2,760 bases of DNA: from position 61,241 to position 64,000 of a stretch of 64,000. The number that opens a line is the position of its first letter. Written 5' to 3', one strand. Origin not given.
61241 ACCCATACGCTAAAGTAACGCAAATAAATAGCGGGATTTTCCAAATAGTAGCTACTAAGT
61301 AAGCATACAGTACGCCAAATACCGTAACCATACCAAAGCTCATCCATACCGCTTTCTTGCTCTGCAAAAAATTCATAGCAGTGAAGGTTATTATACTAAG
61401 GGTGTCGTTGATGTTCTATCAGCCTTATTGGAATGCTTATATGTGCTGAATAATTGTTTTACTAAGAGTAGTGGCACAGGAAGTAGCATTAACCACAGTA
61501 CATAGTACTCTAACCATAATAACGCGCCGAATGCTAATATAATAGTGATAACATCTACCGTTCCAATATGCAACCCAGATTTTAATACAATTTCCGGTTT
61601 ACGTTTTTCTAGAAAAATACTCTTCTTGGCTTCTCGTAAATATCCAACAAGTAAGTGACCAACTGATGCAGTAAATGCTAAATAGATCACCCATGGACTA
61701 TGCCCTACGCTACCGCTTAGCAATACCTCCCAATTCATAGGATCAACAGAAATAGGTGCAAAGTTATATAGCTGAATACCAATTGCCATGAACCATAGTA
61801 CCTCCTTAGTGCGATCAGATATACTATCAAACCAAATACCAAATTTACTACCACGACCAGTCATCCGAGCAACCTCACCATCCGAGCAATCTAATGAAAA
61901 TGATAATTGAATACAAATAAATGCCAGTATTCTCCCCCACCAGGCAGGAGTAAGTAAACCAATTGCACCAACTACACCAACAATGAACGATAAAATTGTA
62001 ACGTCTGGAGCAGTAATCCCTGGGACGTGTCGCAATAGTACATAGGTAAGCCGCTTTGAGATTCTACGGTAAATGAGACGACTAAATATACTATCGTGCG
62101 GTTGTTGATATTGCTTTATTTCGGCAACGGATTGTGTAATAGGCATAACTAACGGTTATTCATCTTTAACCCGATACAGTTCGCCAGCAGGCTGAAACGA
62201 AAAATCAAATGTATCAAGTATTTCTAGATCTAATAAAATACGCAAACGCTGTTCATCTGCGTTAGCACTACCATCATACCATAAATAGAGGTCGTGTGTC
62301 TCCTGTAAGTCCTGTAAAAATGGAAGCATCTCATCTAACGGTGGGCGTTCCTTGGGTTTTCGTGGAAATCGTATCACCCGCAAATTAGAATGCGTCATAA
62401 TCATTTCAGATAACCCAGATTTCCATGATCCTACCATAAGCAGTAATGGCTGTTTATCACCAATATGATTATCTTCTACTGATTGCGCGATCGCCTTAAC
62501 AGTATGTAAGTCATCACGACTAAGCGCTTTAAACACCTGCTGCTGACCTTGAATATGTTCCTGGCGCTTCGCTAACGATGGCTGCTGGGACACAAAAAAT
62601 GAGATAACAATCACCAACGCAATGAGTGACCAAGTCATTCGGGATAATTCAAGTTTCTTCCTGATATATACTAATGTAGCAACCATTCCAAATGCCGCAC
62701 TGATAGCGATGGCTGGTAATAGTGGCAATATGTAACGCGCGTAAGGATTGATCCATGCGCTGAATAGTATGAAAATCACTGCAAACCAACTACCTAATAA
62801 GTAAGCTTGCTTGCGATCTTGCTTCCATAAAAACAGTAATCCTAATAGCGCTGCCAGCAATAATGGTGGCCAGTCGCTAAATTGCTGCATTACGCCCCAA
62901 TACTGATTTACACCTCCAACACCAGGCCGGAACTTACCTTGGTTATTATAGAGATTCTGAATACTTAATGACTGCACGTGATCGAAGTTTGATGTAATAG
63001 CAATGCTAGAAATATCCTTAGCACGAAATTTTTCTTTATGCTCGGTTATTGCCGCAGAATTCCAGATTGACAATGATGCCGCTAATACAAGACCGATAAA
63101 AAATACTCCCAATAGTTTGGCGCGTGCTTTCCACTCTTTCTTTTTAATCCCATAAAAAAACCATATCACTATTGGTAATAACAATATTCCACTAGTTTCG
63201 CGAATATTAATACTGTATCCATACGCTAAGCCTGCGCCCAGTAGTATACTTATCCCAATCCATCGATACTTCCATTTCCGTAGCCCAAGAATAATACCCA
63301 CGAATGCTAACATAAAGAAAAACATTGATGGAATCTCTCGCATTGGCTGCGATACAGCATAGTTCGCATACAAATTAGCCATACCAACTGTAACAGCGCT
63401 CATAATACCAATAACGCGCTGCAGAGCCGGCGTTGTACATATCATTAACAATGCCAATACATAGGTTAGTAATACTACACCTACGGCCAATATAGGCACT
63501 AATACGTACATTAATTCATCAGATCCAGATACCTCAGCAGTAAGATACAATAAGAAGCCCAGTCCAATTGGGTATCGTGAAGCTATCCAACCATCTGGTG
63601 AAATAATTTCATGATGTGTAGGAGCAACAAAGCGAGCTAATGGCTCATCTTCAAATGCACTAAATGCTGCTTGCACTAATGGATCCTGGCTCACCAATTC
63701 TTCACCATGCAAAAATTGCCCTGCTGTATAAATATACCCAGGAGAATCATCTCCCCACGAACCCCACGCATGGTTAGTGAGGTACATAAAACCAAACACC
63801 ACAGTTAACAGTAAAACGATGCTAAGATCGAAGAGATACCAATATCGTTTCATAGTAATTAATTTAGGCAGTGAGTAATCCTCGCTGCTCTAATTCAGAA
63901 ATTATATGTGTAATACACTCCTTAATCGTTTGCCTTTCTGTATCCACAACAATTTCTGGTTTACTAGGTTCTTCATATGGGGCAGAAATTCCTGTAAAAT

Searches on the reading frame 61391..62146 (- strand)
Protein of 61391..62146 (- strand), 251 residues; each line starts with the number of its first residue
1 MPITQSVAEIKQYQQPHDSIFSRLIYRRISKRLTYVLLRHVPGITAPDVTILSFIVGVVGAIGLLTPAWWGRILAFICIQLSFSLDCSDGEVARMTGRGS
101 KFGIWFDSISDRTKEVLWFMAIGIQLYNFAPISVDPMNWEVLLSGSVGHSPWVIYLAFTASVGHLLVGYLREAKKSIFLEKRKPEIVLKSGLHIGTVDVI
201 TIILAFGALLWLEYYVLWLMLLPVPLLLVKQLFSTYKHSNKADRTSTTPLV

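Call 13: search_protein_families(library=pfam, proteins=[window:61391-62146:-], max_evalue=0.001)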
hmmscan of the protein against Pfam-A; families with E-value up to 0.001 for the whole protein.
window:61391-62146:- (251 aa): 1 family
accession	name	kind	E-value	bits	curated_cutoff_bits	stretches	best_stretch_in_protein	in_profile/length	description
PF01066.26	CDP-OH_P_transf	-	1.4e-09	39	22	1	49-220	7-146/152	CDP-alcohol phosphatidyltransferase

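Call 42: search_protein_families(library=ncbifam, proteins=[window:61391-62146:-], max_evalue=0.01)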
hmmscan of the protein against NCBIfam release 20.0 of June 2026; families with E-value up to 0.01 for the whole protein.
window:61391-62146:- (251 aa): 5 families
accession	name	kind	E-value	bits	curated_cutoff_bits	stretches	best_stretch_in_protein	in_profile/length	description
NF041135.1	IPPtranDIPPsyn_Thcocales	equivalog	5.1e-17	62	580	1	15-125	224-327/419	bifunctional L-myo-inositol-1-phosphate cytidylyltransferase/CDP-L-myo-inositol myo-inositolphosphotransferase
NF040950.1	archin_ph_syn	equivalog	2.8e-12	46.9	180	1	43-129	23-107/191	archaetidylinositol phosphate synthase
NF045883.1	PIPSynth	equivalog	2.2e-09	37.3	170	1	22-124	3-101/197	phosphatidylinositol phosphate synthase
NF052561.1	PIPSynBT1523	equivalog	1.7e-07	31.2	350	1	43-124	24-112/232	hypothetical protein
TIGR00473.1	pssA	equivalog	2.2e-06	27.8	107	1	50-111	1-59/153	CDP-diacylglycerol--serine O-phosphatidyltransferase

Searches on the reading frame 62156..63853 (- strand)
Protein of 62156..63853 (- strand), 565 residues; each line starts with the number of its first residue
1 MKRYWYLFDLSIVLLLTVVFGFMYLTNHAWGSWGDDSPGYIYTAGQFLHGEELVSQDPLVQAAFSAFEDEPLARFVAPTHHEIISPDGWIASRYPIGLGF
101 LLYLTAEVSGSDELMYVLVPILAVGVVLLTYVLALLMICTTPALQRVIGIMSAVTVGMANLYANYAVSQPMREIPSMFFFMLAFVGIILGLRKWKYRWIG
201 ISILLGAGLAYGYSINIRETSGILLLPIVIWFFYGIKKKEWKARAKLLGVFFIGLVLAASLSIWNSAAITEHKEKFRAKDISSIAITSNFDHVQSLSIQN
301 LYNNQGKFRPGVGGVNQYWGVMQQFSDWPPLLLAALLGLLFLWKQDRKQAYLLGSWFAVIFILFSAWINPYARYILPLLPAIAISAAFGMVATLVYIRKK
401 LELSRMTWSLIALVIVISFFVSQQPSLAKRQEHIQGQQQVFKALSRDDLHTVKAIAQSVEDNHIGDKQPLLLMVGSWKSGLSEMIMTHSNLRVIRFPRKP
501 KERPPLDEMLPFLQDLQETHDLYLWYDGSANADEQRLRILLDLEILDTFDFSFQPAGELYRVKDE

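Call 13: search_protein_families(library=pfam, proteins=[window:62156-63853:-], max_evalue=0.001)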
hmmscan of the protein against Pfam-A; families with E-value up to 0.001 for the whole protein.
window:62156-63853:- (565 aa): 1 family
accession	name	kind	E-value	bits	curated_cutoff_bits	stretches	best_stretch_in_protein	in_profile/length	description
PF20176.3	DUF6541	-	0.0001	21.2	29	0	221-366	291-425/646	Family of unknown function (DUF6541)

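Call 42: search_protein_families(library=ncbifam, proteins=[window:62156-63853:-], max_evalue=0.01)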
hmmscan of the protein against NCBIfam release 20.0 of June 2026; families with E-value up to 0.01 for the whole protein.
window:62156-63853:- (565 aa): 0 families
